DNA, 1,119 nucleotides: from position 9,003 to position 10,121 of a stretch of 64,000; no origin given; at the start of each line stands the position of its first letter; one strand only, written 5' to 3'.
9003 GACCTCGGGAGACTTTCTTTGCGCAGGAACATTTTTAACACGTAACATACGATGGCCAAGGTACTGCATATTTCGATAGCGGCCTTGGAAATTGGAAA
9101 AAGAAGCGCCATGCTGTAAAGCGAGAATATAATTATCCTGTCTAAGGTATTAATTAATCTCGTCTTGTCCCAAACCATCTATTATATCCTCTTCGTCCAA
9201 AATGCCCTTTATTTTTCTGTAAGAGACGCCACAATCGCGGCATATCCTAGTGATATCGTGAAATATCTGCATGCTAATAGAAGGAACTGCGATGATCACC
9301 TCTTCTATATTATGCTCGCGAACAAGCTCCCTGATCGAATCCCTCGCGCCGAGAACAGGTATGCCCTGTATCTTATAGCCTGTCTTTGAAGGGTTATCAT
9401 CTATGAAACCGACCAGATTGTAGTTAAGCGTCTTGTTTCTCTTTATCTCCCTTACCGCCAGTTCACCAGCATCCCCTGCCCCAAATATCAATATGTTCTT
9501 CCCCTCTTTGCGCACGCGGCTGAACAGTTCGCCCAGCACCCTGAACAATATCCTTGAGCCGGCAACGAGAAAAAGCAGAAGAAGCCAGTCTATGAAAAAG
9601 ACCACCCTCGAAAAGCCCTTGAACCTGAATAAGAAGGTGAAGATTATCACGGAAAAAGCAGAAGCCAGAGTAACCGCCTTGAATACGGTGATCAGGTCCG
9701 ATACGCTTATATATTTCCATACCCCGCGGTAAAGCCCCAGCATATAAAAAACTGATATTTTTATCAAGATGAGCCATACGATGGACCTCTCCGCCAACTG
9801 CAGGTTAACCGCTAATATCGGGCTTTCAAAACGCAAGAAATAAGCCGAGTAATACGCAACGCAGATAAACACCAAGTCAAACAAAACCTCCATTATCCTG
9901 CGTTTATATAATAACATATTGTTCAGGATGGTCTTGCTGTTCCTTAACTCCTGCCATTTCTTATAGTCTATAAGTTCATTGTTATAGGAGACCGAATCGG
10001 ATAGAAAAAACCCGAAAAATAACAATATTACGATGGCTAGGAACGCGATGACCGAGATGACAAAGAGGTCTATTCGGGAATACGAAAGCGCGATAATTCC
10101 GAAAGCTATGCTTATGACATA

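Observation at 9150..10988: Initiating transferase is a hybrid: PNPT (WecA/MraY) catalytic domain fused to the accessory N-module of PHPT/CapD-type proteins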

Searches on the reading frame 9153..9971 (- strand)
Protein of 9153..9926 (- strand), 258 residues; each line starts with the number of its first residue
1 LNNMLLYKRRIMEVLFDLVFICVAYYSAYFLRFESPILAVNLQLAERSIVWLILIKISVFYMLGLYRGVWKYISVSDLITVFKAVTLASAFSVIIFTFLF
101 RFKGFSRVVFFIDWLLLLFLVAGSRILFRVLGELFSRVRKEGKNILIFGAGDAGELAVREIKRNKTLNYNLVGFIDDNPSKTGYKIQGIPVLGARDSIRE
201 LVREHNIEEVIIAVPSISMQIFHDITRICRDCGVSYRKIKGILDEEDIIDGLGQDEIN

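Call 30: search_dna_similar(query=window:9153-9926:-, collection=plasmids, mode=protein, max_rows=60, max_evalue=0.001)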
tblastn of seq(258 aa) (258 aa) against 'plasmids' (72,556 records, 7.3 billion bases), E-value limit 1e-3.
Records with a match: 480; places in all: 483; records where one place covers at least 80% of the query: 244.
Best place of each record, by identity: <60% 480.
By first word of the organism name: Ralstonia 130; Rhizobium 128; Sinorhizobium 75; Shigella 21; Leisingera 13; Phaeobacter 12; Sulfitobacter 11; Deinococcus 10; Mycetohabitans 8; Ensifer 8; and 41 more.
By predicted mobility (MOB-suite, as given by PLSDB): non-mobilizable 223; mobilizable 173; conjugative 84.
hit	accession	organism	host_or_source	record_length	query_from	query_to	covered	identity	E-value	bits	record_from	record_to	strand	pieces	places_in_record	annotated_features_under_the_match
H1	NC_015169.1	Deinococcus proteolyticus MRP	feces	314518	3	244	94%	34.4%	2e-22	103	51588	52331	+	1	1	nucleoside-diphosphate sugar epimerase/dehydratase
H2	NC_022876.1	Bacillus thuringiensis YBT-1518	-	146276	5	251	96%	30.3%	3e-28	120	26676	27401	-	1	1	nucleoside-diphosphate sugar epimerase/dehydratase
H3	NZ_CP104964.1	Devosia neptuniae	Vicia costata,cell culture,root nodule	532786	7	257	97%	29.6%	5e-18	90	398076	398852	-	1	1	nucleoside-diphosphate sugar epimerase/dehydratase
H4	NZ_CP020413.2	Leptospira interrogans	Homo sapiens,human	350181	7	237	90%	32.2%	2e-26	114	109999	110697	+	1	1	nucleoside-diphosphate sugar epimerase/dehydratase | hypothetical protein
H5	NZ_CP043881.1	Leptospira interrogans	Homo sapiens,cell culture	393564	7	237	90%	32.2%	2e-26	114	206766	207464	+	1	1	nucleoside-diphosphate sugar epimerase/dehydratase | hypothetical protein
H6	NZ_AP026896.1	Aeromonas caviae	Microbe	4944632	1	258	100%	28.5%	1e-18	92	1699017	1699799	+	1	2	none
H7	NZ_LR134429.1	Legionella adelaidensis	environmental,Cooling tower water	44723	14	258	95%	29.9%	3e-29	122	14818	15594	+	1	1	nucleoside-diphosphate sugar epimerase/dehydratase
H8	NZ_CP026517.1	Deinococcus sp. NW-56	whole organism,water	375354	15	244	89%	31.3%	9e-18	89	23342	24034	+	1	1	nucleoside-diphosphate sugar epimerase/dehydratase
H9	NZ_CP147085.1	Escherichia coli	environmental,river water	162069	1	258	100%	27.8%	6e-18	90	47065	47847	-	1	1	nucleoside-diphosphate sugar epimerase/dehydratase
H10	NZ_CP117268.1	Rhizobium rhododendri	Rhododendron sp.,pure bacterial ...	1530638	9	257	97%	28.8%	4e-17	88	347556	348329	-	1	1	record has no annotation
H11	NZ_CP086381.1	Deinococcus radiophilus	Harpadon nehereus,cell culture,2 Mrad ...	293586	49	244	76%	36.5%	5e-24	107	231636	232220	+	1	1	nucleoside-diphosphate sugar epimerase/dehydratase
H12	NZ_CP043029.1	Pseudobutyrivibrio xylanivorans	Bovine,rumen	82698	14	258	95%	29.2%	7e-17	87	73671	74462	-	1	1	nucleoside-diphosphate sugar epimerase/dehydratase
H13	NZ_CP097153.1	Deinococcus sp. QL22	-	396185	1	244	95%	29.2%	1e-21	101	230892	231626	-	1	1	nucleoside-diphosphate sugar epimerase/dehydratase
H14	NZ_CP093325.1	Bacillus sp. N5-665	whole organism,peat soil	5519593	4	251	96%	28.7%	2e-26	114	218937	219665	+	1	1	none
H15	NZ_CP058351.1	Peteryoungia desertarenae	Pure culture,Saline Desert Soil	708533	3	257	99%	27.8%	3e-14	79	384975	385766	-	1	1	nucleoside-diphosphate sugar epimerase/dehydratase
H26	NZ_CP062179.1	Mycetohabitans endofungorum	Rhizopus microsporus,bacterial ...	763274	10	258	97%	26.6%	1e-6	57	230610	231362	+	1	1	undecaprenyl-phosphate glucose phosphotransferase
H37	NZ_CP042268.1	Pseudomonas aeruginosa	Homo sapiens,sputum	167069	9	257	97%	26.1%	1e-15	84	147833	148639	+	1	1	nucleoside-diphosphate sugar epimerase/dehydratase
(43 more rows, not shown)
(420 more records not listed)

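Call 31: search_dna_similar(query=window:9153-9926:-, collection=plasmids, mode=protein, max_rows=60, max_evalue=0.001, rows=spread)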
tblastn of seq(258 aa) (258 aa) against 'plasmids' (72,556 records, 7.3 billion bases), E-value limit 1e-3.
Records with a match: 480; places in all: 483; records where one place covers at least 80% of the query: 244.
Best place of each record, by identity: <60% 480.
By first word of the organism name: Ralstonia 130; Rhizobium 128; Sinorhizobium 75; Shigella 21; Leisingera 13; Phaeobacter 12; Sulfitobacter 11; Deinococcus 10; Mycetohabitans 8; Ensifer 8; and 41 more.
By predicted mobility (MOB-suite, as given by PLSDB): non-mobilizable 223; mobilizable 173; conjugative 84.
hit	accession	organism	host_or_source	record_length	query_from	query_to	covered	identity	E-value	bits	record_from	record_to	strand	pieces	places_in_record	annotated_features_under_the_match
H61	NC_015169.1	Deinococcus proteolyticus MRP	feces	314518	3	244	94%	34.4%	2e-22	103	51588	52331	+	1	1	nucleoside-diphosphate sugar epimerase/dehydratase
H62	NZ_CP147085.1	Escherichia coli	environmental,river water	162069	1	258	100%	27.8%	6e-18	90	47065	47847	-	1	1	nucleoside-diphosphate sugar epimerase/dehydratase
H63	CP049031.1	Rhodobacteraceae bacterium SC52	Apostichopus japonicus,pure ...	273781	8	244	92%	29.5%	2e-14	80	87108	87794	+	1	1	polysaccharide biosynthesis protein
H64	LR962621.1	Enterococcus faecalis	-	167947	4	257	98%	26.4%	4e-13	76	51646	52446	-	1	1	none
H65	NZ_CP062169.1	Mycetohabitans endofungorum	Rhizopus microsporus,bacterial ...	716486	11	258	96%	26.3%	4e-6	55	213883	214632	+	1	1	undecaprenyl-phosphate glucose phosphotransferase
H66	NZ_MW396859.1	Shigella sonnei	-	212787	9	254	95%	26.2%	4e-15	82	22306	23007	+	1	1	nucleoside-diphosphate sugar epimerase/dehydratase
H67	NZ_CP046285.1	Shigella sonnei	Homo sapiens,clinical isolate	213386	9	254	95%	26.2%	4e-15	82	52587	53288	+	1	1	nucleoside-diphosphate sugar epimerase/dehydratase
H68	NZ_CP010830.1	Shigella sonnei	Homo sapiens,stool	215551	9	254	95%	26.2%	4e-15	82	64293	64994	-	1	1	nucleoside-diphosphate sugar epimerase/dehydratase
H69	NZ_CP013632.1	Rhizobium sp. N324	Phaseolus vulgaris,Whole ...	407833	9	240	90%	27.5%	1e-16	86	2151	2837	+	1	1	nucleoside-diphosphate sugar epimerase/dehydratase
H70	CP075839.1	Pseudomonas aeruginosa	Homo sapiens,Cell culture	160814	8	257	97%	25.3%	3e-15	82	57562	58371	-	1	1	polysaccharide biosynthesis protein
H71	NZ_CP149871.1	Sinorhizobium medicae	Melilotus albus,Cell Culture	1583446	15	223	81%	30.2%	3e-8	61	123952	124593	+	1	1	none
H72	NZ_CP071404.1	Rhizobium leguminosarum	lentil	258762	9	240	90%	27.1%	1e-16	86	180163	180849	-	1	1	nucleoside-diphosphate sugar epimerase/dehydratase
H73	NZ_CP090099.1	Rhizobium leguminosarum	Trifolium pratense,Cell culture,Plant ...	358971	9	240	90%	27.1%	1e-16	86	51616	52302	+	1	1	nucleoside-diphosphate sugar epimerase/dehydratase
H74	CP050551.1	Rhizobium leguminosarum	Vicia sativa,cell culture,root nodule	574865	9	240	90%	27.1%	3e-16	85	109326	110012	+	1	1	polysaccharide biosynthesis protein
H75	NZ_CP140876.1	Rhizobium beringeri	Trifolium pratense,whole organism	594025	9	240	90%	27.1%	4e-16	85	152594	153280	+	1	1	nucleoside-diphosphate sugar epimerase/dehydratase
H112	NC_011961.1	Thermomicrobium roseum DSM 5159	-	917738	10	244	91%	21.3%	3e-11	71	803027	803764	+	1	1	undecaprenyl-phosphate glucose phosphotransferase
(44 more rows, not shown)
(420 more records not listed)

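Call 36: get_annotated_region(hit=H112, flank=1500)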
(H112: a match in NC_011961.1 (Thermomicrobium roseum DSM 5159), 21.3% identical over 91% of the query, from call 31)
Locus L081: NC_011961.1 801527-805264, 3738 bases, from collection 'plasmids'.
description: Thermomicrobium roseum DSM 5159 plasmid unnamed, complete sequence
organism: Thermomicrobium roseum DSM 5159 (NCBI taxid 309801)
taxonomy: Bacteria; Thermomicrobiota; Thermomicrobia; Thermomicrobiales; Thermomicrobiaceae; Thermomicrobium; Thermomicrobium roseum; Thermomicrobium roseum DSM 5159
host: -; source: -; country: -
typing (MOB-suite, as given by PLSDB): non-mobilizable
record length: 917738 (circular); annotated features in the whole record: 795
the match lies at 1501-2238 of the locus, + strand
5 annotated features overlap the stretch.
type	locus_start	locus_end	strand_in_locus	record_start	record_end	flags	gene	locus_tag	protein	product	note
CDS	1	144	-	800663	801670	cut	-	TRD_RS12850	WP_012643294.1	GDSL-type esterase/lipase family protein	-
CDS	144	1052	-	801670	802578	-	-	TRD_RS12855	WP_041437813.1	NUDIX domain-containing protein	-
CDS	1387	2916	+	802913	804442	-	-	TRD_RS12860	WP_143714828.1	undecaprenyl-phosphate glucose phosphotransferase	-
CDS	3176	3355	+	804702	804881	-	-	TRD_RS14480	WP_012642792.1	hypothetical protein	-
CDS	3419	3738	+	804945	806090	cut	-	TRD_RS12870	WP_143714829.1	glycosyltransferase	-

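Call 37: get_annotated_region(hit=H26, flank=1500)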
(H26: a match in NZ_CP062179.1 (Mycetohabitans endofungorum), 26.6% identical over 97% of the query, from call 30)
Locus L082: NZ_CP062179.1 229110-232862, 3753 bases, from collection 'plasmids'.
description: Mycetohabitans endofungorum strain B5 plasmid megaplasmid, complete sequence
organism: Mycetohabitans endofungorum (NCBI taxid 417203)
taxonomy: Bacteria; Pseudomonadota; Betaproteobacteria; Burkholderiales; Burkholderiaceae; Mycetohabitans; Mycetohabitans endofungorum
host: -; source: Rhizopus microsporus,bacterial culture,ground nuts; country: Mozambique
typing (MOB-suite, as given by PLSDB): non-mobilizable
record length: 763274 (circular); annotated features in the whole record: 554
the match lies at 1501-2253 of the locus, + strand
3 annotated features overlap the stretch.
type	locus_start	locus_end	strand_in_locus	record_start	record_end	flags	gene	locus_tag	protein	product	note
CDS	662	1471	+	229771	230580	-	-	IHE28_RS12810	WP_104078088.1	Crp/Fnr family transcriptional regulator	GO:0006355 - regulation of DNA-templated transcription [Evidence IEA]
CDS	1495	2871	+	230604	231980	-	-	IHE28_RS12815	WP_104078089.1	undecaprenyl-phosphate glucose phosphotransferase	-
CDS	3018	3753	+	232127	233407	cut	-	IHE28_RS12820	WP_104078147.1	polysaccharide biosynthesis/export family protein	GO:0015774 - polysaccharide transport [Evidence IEA]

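Call 38: get_annotated_region(hit=H7, flank=2500)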
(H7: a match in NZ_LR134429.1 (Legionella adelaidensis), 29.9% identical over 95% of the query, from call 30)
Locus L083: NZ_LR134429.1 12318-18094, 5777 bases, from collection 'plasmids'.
description: Legionella adelaidensis strain NCTC12735 plasmid 20, complete sequence
organism: Legionella adelaidensis (NCBI taxid 45056)
taxonomy: Bacteria; Pseudomonadota; Gammaproteobacteria; Legionellales; Legionellaceae; Legionella; Legionella adelaidensis
host: -; source: environmental,Cooling tower water; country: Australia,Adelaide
typing (MOB-suite, as given by PLSDB): non-mobilizable
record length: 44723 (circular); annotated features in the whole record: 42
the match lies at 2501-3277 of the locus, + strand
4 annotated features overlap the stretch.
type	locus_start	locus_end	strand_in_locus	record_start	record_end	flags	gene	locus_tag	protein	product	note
CDS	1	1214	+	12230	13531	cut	-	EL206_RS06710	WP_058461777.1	O-antigen ligase family protein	-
CDS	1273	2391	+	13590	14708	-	-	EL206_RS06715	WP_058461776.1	DegT/DnrJ/EryC1/StrS family aminotransferase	-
CDS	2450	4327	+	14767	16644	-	-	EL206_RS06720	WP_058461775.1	nucleoside-diphosphate sugar epimerase/dehydratase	GO:0000271 - polysaccharide biosynthetic process [Evidence IEA]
CDS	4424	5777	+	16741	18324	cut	-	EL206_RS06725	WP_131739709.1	hypothetical protein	-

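Call 39: get_annotated_region(hit=H2, flank=2500)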
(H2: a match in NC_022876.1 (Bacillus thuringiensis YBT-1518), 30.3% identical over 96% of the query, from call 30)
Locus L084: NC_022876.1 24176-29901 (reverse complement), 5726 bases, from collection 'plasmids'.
description: Bacillus thuringiensis YBT-1518 plasmid pBMB0231, complete sequence
organism: Bacillus thuringiensis YBT-1518 (NCBI taxid 529122)
taxonomy: Bacteria; Bacillota; Bacilli; Bacillales; Bacillaceae; Bacillus; Bacillus thuringiensis; Bacillus thuringiensis YBT-1518
host: -; source: -; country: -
typing (MOB-suite, as given by PLSDB): mobilizable; relaxase MOBP
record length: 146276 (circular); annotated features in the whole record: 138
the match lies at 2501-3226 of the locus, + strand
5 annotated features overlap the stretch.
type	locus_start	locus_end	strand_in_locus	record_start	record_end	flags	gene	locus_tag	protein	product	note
CDS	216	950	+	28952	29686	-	-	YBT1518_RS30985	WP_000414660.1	Wzz/FepE/Etk N-terminal domain-containing protein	GO:0009103 - lipopolysaccharide biosynthetic process [Evidence IEA]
CDS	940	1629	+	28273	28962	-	-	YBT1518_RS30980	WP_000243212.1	CpsD/CapB family tyrosine-protein kinase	-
CDS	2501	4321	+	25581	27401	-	-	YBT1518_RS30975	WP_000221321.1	nucleoside-diphosphate sugar epimerase/dehydratase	GO:0000271 - polysaccharide biosynthetic process [Evidence IEA]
CDS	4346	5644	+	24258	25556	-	-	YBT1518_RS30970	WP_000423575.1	oligosaccharide flippase family protein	-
CDS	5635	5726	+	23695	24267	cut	-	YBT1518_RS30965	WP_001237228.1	acyltransferase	-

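Call 40: search_dna_similar(query=L081:1387-2166:+, collection=plasmids, mode=protein, max_rows=40, max_evalue=0.00001, rows=spread)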
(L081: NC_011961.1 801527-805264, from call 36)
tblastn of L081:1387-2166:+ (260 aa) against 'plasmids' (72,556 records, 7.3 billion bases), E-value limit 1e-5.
Records with a match: 1; places in all: 1; records where one place covers at least 80% of the query: 1.
Best place of each record, by identity: >=99% 1.
By first word of the organism name: Thermomicrobium 1.
By predicted mobility (MOB-suite, as given by PLSDB): non-mobilizable 1.
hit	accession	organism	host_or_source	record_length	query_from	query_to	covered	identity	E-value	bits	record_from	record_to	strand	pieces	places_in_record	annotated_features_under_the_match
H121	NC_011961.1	Thermomicrobium roseum DSM 5159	-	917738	1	260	100%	100.0%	2e-155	485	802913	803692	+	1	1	undecaprenyl-phosphate glucose phosphotransferase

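Call 41: get_annotated_region(hit=H37, flank=2500)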
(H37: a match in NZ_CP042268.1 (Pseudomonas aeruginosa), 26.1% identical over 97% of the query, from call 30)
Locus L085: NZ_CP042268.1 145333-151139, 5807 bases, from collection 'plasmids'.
description: Pseudomonas aeruginosa strain HOU1 plasmid pHOU1-1, complete sequence
organism: Pseudomonas aeruginosa (NCBI taxid 287)
taxonomy: Bacteria; Pseudomonadota; Gammaproteobacteria; Pseudomonadales; Pseudomonadaceae; Pseudomonas; Pseudomonas aeruginosa
host: -; source: Homo sapiens,sputum; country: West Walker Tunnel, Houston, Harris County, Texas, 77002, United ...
typing (MOB-suite, as given by PLSDB): non-mobilizable
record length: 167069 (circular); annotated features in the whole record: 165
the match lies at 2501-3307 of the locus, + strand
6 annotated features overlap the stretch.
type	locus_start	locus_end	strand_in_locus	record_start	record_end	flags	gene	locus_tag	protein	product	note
CDS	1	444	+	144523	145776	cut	-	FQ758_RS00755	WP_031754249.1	glycosyltransferase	-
CDS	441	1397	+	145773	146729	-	-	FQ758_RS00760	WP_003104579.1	SDR family oxidoreductase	-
CDS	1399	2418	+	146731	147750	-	-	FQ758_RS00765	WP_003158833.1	glycosyltransferase family 4 protein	-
CDS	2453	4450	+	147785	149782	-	-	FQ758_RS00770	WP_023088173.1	nucleoside-diphosphate sugar epimerase/dehydratase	GO:0000271 - polysaccharide biosynthetic process [Evidence IEA]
CDS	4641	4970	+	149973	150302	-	-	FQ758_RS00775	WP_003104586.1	ComEA family DNA-binding protein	-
CDS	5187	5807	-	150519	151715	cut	-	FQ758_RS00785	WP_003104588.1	amino acid aminotransferase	-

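Call 42: get_annotated_region(hit=H1, flank=2500)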
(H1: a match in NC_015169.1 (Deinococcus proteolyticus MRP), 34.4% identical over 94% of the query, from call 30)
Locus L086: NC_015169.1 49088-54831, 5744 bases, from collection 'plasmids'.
description: Deinococcus proteolyticus MRP plasmid pDEIPR01, complete sequence
organism: Deinococcus proteolyticus MRP (NCBI taxid 693977)
taxonomy: Bacteria; Deinococcota; Deinococci; Deinococcales; Deinococcaceae; Deinococcus; Deinococcus proteolyticus; Deinococcus proteolyticus MRP
host: -; source: feces; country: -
typing (MOB-suite, as given by PLSDB): non-mobilizable; replicon rep_cluster_178
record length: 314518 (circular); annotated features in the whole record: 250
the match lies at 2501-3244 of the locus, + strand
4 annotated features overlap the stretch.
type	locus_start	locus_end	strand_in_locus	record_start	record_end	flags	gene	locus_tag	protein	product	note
CDS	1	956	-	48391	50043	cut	-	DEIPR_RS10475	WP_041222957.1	O-antigen ligase family protein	GO:0009103 - lipopolysaccharide biosynthetic process [Evidence IEA]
CDS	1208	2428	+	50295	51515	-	-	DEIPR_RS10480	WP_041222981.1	DegT/DnrJ/EryC1/StrS aminotransferase family protein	-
CDS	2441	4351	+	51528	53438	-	-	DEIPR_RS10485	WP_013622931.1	nucleoside-diphosphate sugar epimerase/dehydratase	GO:0000271 - polysaccharide biosynthetic process [Evidence IEA]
CDS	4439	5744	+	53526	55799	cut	-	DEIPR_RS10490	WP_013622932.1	uracil-DNA glycosylase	GO:0006284 - base-excision repair [Evidence IEA]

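Call 49: search_protein_families(library=ncbifam, proteins=[L085:2453-4450:+, L085:1399-2418:+], max_evalue=0.00001)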
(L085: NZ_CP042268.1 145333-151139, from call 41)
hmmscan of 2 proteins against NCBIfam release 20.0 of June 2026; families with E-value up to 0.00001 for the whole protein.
L085:2453-4450:+ (665 aa): 10 families
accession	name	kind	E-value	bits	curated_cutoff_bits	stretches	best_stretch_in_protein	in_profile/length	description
TIGR03589.1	PseB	equivalog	1.2e-48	165.8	407.75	1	298-596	4-267/324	UDP-N-acetylglucosamine 4,6-dehydratase (inverting)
TIGR04130.1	FnlA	equivalog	1.1e-40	139.6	730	1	297-594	3-268/337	UDP-N-acetylglucosamine 4,6-dehydratase/5-epimerase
TIGR03025.1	EPS_sugtrans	subfamily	2.6e-20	73.1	295.55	1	24-279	2-245/445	exopolysaccharide biosynthesis polyprenyl glycosylphosphotransferase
TIGR03023.1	WcaJ_sugtrans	equivalog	3.4e-17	62.9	410.75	1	24-279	2-250/453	undecaprenyl-phosphate glucose phosphotransferase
TIGR01179.1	galE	equivalog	7.8e-12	44.7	262.3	1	301-451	2-158/332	UDP-glucose 4-epimerase GalE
TIGR04180.1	EDH_00030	hypoth_equivalog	1.2e-11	44.2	475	1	301-431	1-124/297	NAD-dependent 4,6-dehydratase LegB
NF007956.0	PRK10675.1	subfamily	1.2e-09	37.7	394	1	301-428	3-124/338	UDP-glucose 4-epimerase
TIGR03022.1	WbaP_sugtrans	subfamily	4.9e-08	32.6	403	1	22-274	2-241/456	undecaprenyl-phosphate galactose phosphotransferase WbaP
TIGR01214.1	rmlD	equivalog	1.7e-07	30.6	224.05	1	301-429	2-101/285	dTDP-4-dehydrorhamnose reductase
TIGR01181.1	dTDP_gluc_dehyt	equivalog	3e-06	26.6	365.1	1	301-430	2-127/321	dTDP-glucose 4,6-dehydratase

L085:1399-2418:+ (339 aa): 3 families
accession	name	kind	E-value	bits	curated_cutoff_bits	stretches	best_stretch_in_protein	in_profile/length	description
TIGR02380.1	ECA_wecA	exception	1.7e-21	76.7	326.05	1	18-276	15-280/346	UDP-N-acetylglucosamine--undecaprenyl-phosphate N-acetylglucosaminephosphotransferase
TIGR00445.1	mraY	equivalog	7.1e-19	68.4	192.05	1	32-250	24-262/321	phospho-N-acetylmuramoyl-pentapeptide-transferase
NF053644.1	MraY_archaea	equivalog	1.3e-14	54.3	450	1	109-221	158-268/340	pseudomurein biosynthesis MraY family phospho-N-acetylmuramoyl-pentapeptide-transferase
